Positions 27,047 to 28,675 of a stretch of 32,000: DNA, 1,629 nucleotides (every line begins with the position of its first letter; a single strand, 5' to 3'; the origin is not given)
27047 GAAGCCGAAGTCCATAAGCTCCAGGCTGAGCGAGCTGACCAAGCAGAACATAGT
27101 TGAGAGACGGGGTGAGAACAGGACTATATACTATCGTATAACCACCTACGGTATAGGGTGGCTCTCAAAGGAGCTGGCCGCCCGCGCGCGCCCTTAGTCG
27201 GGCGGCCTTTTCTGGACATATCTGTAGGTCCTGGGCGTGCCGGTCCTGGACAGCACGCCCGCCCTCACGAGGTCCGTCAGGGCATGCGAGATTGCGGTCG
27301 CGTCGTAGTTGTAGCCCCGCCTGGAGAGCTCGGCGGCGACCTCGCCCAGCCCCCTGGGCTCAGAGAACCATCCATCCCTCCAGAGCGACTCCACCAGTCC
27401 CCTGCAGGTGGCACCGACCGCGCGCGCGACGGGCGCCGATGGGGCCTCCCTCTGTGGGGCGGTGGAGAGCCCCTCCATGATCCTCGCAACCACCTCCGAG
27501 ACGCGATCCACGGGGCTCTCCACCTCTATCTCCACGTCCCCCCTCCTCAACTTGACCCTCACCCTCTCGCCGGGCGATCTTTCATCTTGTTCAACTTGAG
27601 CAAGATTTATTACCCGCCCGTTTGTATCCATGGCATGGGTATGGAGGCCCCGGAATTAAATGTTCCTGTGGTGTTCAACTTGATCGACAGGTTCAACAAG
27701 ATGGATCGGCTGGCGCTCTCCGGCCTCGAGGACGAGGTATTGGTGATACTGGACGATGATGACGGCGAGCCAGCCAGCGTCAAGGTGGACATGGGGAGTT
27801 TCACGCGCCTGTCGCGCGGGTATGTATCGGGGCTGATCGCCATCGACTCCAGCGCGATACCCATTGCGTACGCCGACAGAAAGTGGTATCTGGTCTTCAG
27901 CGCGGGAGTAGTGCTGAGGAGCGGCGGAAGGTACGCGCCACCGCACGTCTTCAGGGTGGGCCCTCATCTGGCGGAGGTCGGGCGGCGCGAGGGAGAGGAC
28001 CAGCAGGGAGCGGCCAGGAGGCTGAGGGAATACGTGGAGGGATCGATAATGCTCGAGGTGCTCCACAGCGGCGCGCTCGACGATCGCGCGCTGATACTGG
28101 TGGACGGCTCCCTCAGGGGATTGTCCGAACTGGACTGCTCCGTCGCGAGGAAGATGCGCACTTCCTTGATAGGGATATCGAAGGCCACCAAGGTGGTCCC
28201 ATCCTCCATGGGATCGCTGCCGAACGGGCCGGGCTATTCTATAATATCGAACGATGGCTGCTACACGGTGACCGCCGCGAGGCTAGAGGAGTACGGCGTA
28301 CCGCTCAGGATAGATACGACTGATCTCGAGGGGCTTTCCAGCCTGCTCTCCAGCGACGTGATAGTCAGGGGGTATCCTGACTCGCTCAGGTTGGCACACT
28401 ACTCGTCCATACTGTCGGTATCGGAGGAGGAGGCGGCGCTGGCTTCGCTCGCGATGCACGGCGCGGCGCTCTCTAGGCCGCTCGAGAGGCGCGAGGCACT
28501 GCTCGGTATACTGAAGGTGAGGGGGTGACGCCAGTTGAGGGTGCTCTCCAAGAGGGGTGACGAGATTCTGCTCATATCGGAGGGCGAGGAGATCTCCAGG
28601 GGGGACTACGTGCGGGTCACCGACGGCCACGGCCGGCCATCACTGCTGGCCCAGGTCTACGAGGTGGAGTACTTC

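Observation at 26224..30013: Orphan nurA-herA pair wired to three paralogous two-domain winged-helix-like proteins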

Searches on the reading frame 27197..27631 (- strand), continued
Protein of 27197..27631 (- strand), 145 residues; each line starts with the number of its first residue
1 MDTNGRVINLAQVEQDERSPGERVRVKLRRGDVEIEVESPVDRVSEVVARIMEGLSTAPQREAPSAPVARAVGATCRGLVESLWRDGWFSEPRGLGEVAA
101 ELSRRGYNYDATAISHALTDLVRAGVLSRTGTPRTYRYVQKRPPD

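Call 79: find_encoding_contigs(protein=P0380, flank=6000, max_places=2)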
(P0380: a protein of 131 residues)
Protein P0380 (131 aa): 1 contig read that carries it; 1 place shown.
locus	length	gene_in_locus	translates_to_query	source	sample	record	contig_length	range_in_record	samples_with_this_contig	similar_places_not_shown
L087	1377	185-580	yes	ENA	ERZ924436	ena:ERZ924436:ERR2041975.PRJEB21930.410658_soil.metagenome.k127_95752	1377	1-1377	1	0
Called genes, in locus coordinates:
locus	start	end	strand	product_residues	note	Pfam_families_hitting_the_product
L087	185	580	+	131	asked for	-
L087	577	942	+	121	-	-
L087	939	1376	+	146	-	?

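Call 80: find_encoding_contigs(protein=P0442, flank=6000, max_places=2)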
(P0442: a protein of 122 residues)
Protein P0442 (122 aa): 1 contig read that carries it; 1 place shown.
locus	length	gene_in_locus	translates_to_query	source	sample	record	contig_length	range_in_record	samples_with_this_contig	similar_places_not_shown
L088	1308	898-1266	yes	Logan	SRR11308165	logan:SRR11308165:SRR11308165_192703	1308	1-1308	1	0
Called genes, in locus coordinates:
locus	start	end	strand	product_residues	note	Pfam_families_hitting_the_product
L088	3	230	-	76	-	?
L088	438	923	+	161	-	-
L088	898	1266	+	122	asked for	-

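Call 81: find_encoding_contigs(protein=P0444, flank=6000, max_places=2)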
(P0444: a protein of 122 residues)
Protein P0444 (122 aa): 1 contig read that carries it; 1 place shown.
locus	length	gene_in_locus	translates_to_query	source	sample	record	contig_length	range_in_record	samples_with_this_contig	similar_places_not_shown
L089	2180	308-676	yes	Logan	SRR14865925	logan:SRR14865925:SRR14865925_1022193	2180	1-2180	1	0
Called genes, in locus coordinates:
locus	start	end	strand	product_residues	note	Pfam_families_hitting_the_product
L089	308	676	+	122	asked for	-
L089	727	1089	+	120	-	-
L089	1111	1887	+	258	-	-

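Call 82: find_encoding_contigs(protein=P0470, flank=6000, max_places=2)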
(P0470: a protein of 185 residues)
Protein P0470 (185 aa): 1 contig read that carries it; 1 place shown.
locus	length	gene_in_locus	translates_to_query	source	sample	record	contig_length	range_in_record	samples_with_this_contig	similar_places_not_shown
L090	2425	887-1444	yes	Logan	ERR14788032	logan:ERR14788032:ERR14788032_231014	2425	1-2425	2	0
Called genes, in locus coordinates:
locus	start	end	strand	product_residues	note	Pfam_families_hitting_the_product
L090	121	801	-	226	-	-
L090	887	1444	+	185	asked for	-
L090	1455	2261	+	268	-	-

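Call 84: search_protein_families(library=pfam, proteins=[L086:4430-4849:+, L086:4871-5407:+, L086:5397-6710:+, L086:6713-8479:+, L083:6940-7743:+, L083:7821-8504:+, L090:1455-2258:+, L089:1111-1884:+], max_evalue=0.01)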
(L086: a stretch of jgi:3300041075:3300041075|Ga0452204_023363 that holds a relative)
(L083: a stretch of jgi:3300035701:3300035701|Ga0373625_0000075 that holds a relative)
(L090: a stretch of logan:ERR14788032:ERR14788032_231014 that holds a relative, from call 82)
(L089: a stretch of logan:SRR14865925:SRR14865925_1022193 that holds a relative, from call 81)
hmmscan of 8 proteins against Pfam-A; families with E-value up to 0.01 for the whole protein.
L086:4430-4849:+ (140 aa): 0 families

L086:4871-5407:+ (179 aa): 1 family
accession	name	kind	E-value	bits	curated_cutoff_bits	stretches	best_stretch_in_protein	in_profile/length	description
PF14464.11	Prok-JAB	-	7.5e-07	29.5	25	1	13-106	2-84/114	Prokaryotic homologs of the JAB domain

L086:5397-6710:+ (438 aa): 1 family
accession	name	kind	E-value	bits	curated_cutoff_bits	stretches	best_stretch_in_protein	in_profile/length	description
PF09376.16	NurA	-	1.3e-09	38.4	21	1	255-371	90-223/254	NurA domain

L086:6713-8479:+ (589 aa): 2 families
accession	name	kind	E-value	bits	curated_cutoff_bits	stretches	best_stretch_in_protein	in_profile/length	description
PF01935.23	DUF87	-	1.6e-11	45.2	23.2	1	227-426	20-199/220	Helicase HerA, central domain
PF10412.15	TrwB_AAD_bind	-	0.00014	21.4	20.5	1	229-272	14-56/387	Type IV secretion-system coupling protein DNA-binding domain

L083:6940-7743:+ (268 aa): 0 families

L083:7821-8504:+ (228 aa): 0 families

L090:1455-2258:+ (268 aa): 0 families

L089:1111-1884:+ (258 aa): 0 families

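Call 92: find_encoding_contigs(protein=P0176, flank=7000, max_places=1)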
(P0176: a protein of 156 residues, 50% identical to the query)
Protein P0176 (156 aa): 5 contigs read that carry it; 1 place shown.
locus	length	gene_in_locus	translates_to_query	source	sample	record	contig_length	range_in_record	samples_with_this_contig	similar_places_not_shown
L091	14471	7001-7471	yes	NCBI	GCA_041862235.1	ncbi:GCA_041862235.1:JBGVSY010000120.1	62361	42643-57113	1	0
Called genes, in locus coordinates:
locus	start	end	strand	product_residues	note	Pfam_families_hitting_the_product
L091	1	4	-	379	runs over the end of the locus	PF04893:Yip1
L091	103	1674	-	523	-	-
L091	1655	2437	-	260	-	PF00005:ABC_tran, PF13304:AAA_21 (weak)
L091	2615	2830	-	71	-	-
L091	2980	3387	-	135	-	-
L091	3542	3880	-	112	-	-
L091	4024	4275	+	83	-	-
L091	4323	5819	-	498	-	PF01935:DUF87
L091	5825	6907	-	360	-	-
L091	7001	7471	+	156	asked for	-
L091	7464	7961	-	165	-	-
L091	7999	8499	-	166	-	-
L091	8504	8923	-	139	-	-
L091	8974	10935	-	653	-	PF02934:GatB_N, PF02938:GAD, PF02637:GatB_Yqey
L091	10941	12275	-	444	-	PF18195:GatD_N, PF00710:Asparaginase, PF17763:Asparaginase_C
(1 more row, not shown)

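Call 94: find_related_loci(query=A6, collection=metagenome_contigs, flank=7000)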
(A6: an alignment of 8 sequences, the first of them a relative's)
Query A6 (140 aa) in metagenome_contigs; peptide patterns used: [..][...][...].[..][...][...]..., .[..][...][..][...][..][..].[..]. (x = any residue, [..] = any of these).
600 stretches matched a pattern (row limit reached: there are more); 3 encode a relative of the query (tblastn E <= 1e-3); 3 distinct loci.
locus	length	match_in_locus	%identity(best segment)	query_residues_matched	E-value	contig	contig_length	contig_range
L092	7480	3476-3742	44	50-140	1e-20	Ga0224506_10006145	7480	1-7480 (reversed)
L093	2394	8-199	53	77-140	3e-19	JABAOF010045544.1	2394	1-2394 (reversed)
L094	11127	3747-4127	33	11-139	6e-19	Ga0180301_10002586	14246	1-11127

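Call 98: search_protein_families(library=pfam, proteins=[L094:568-2532:+, L094:2613-3173:+, L094:3274-3714:+, L094:3720-4130:+, L094:4177-4632:+, L094:4668-6110:+, L094:6403-7956:+, L094:8010-8624:+, L094:8638-9906:+], max_evalue=0.01)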
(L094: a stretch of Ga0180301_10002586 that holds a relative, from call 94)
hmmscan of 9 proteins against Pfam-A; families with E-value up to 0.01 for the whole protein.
L094:568-2532:+ (655 aa): 3 families
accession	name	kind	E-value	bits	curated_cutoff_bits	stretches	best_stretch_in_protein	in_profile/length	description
PF00501.34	AMP-binding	-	2.6e-52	178.3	29.9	1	97-469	9-377/384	AMP-binding enzyme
PF16177.11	ACAS_N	-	2.5e-11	43.6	27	1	36-92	1-54/55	Acetyl-coenzyme A synthetase N-terminus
PF13193.12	AMP-binding_C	-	2.2e-05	25.7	24.5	1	539-611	4-74/76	AMP-binding enzyme C-terminal domain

L094:2613-3173:+ (187 aa): 1 family
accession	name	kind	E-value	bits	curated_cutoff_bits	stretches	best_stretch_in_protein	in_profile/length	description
PF01725.21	Ham1p_like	-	1.3e-50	172.4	22.5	1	4-180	2-186/186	Ham1 family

L094:3274-3714:+ (147 aa): 7 families
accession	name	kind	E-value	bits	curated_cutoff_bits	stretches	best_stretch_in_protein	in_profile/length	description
PF12802.13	MarR_2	-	1.2e-05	25.8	27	1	73-109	17-54/61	MarR family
PF01978.25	TrmB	-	2.5e-05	24.5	25.6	1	73-119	20-66/68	Sugar-specific transcriptional regulator TrmB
PF13545.12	HTH_Crp_2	-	6.9e-05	23.2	27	1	49-115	2-61/70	Crp-like helix-turn-helix domain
PF13412.12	HTH_24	-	0.00023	21.1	21.9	1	75-106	17-48/48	Winged helix-turn-helix DNA-binding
PF08279.18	HTH_11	-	0.0044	17.3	25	0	72-110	12-49/55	HTH domain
PF13730.12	HTH_36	-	0.0082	16.4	25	0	79-105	29-55/55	Helix-turn-helix domain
PF01022.26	HTH_5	-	0.0093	16.3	22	0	66-106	6-46/47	Bacterial regulatory protein, arsR family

L094:3720-4130:+ (137 aa): 0 families

L094:4177-4632:+ (152 aa): 3 families
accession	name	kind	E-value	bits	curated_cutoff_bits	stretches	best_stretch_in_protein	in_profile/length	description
PF08069.17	Ribosomal_S13_N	-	2.7e-27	95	25.4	1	4-63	1-60/60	Ribosomal S13/S15 N-terminal domain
PF00312.27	Ribosomal_S15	-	6.5e-12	45.9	31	1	76-145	3-74/81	Ribosomal protein S15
PF22913.1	NBAS_11th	-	0.0042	17.5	27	1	34-111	4-83/125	NBAS subunit of NRZ tethering complex, C-terminal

L094:4668-6110:+ (481 aa): 3 families
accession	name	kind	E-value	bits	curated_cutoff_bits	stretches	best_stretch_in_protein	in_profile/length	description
PF21763.2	DHH_CID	-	2e-23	83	27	1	202-285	1-84/84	DHH-CID domain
PF02272.25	DHHA1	-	4.2e-18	66.1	25.9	1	371-470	5-98/102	DHHA1 domain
PF01368.27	DHH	-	0.0033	18.1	28.1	1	29-156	2-120/125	DHH family, N-terminal domain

L094:6403-7956:+ (518 aa): 2 families
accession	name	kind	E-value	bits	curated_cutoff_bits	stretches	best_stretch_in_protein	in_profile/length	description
PF18490.6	tRNA_bind_4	-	1.8e-24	86.9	25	1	6-166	2-161/162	tRNA-binding domain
PF00587.30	tRNA-synt_2b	-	9.9e-15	55.5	29.3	1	306-487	9-178/179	tRNA synthetase class II core domain (G, H, P, S and T)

L094:8010-8624:+ (205 aa): 1 family
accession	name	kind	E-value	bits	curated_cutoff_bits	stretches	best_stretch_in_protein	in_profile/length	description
PF01015.23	Ribosomal_S3Ae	-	9.9e-69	231.2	29.3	1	3-192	3-191/191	Ribosomal S3Ae family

L094:8638-9906:+ (423 aa): 8 families
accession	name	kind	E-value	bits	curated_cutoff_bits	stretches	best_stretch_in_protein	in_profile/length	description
PF00483.29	NTP_transferase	-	4.7e-47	161.1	21.2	1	2-234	1-242/245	Nucleotidyl transferase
PF00132.30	Hexapep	-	1.5e-22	78.7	27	3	368-398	1-31/36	Bacterial transferase hexapeptide (six repeats)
PF25084.1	LbH_EIF2B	-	2.4e-12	47.2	54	1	260-341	7-87/105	EIF2B subunit epsilon LbH domain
PF12804.13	NTP_transf_3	-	3e-12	47.4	27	1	3-134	1-124/160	MobA-like NTP transferase domain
PF25087.1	GMPPB_C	-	2.1e-06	27.8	39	1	273-338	3-68/110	GMPPB C-terminal domain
PF14602.12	Hexapep_2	-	3.1e-06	27.2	27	1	274-305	1-30/34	Hexapeptide repeat of succinyl-transferase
PF24894.1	Hexapep_GlmU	-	1.8e-05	25.2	23.3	1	295-343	37-85/104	GlmU-like, C-terminal hexapeptide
PF01128.25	IspD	-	0.00041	20.6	27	1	2-53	2-51/221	2-C-methyl-D-erythritol 4-phosphate cytidylyltransferase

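Call 107: find_related_loci(query=P0389, collection=viral_contigs, flank=6000)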
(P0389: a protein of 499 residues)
Query P0389 (499 aa) in viral_contigs; peptide patterns used: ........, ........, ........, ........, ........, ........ (x = any residue, [..] = any of these).
44 stretches matched a pattern, but none encodes a relative of the query by tblastn (E <= 1e-3).

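Call 108: find_related_loci(query=A2, collection=viral_contigs, flank=6000)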
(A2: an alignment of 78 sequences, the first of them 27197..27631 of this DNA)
Query A2 (145 aa) in viral_contigs; peptide patterns used: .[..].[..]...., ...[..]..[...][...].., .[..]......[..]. (x = any residue, [..] = any of these).
37 stretches matched a pattern, but none encodes a relative of the query by tblastn (E <= 1e-3).

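Call 109: search_protein_families(library=phrogs, proteins=[P0389, P0401, P0430, window:27197-27562:-], max_evalue=0.001)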
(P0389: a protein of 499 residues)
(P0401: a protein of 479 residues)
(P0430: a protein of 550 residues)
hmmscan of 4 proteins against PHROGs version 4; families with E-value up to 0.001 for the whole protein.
P0389 (499 aa): 3 families
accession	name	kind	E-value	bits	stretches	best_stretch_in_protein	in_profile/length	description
phrog_2666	-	head and packaging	7.2e-09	35.8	1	28-236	327-506/555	terminase large subunit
phrog_7035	-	unknown function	0.00049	19.5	0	136-213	491-561/969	-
phrog_167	-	tail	0.00088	18.1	1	270-389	129-235/1555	tail length tape measure protein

P0401 (479 aa): 2 families
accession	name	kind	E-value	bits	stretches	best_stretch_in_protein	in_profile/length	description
phrog_2666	-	head and packaging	2.8e-18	66.9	1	22-237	321-516/555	terminase large subunit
phrog_7035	-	unknown function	1.9e-12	47.4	1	126-248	477-590/969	-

P0430 (550 aa): 0 families

window:27197-27562:- (122 aa): 0 families

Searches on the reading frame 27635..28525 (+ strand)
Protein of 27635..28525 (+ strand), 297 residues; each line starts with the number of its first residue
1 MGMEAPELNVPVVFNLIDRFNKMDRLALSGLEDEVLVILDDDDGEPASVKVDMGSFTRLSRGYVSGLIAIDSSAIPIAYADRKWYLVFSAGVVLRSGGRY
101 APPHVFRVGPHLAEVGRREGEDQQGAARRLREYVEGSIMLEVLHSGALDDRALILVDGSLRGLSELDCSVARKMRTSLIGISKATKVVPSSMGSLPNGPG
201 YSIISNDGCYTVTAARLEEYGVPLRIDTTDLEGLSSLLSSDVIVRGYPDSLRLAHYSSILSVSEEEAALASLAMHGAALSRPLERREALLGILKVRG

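Call 3: search_protein_families(library=pfam, proteins=[window:27635-28525:+], max_evalue=1)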
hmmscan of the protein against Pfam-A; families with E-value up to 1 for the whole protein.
window:27635-28525:+ (297 aa): 1 family
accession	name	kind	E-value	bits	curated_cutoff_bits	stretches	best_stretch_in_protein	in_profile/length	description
PF09376.16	NurA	-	4e-08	33.5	21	2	205-255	193-249/254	NurA domain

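Call 4: search_protein_families(library=ncbifam, proteins=[window:27635-28525:+], max_evalue=1)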
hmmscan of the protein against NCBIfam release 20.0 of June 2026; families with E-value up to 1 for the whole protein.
window:27635-28525:+ (297 aa): 0 families

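Call 8: search_protein_families(library=padloc, proteins=[window:27635-28525:+], max_evalue=0.1)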
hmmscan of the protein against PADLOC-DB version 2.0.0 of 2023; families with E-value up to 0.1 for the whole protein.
window:27635-28525:+ (297 aa): 0 families

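Call 49: search_solved_structures(query=A4, max_evalue=1, show_alignments=1)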
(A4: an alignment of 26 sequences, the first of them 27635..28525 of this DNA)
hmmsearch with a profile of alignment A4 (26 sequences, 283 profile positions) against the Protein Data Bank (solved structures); distinct sequences matched with E-value up to 1: 5.
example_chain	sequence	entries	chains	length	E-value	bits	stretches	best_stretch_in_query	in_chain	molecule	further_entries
2ygk_A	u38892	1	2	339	0.0051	19.4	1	170-255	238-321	NURA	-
6een_D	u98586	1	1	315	0.014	17.9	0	125-190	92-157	Designer Pentatricopeptide Protein dPPR10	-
4wsl_A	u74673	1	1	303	0.04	16.4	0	120-191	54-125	Pentatricopeptide repeat protein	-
7pzy_8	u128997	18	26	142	0.47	12.9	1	166-228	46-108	Ribosomal 60S subunit protein L25 | 60S ribosomal protein L25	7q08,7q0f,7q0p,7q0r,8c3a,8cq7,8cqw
7wts_K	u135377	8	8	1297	0.7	12.4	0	151-247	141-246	RRP12-like protein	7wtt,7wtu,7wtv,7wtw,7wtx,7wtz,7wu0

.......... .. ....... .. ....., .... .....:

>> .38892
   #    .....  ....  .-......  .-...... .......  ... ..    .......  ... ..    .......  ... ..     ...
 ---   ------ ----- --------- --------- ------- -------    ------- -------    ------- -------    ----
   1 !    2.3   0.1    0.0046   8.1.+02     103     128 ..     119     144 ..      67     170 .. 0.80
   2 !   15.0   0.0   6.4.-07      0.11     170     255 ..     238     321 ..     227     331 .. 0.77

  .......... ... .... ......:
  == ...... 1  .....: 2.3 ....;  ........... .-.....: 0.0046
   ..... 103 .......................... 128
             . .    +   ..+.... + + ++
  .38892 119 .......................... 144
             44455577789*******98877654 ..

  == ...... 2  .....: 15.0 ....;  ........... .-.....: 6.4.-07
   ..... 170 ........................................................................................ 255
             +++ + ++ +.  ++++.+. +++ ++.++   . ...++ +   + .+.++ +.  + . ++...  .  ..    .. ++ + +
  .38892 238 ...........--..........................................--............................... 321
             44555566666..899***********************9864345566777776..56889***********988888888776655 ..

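Call 109: search_protein_families(library=phrogs, proteins=[window:27635-28525:+], max_evalue=0.001)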
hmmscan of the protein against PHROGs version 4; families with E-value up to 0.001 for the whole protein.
window:27635-28525:+ (297 aa): 0 families
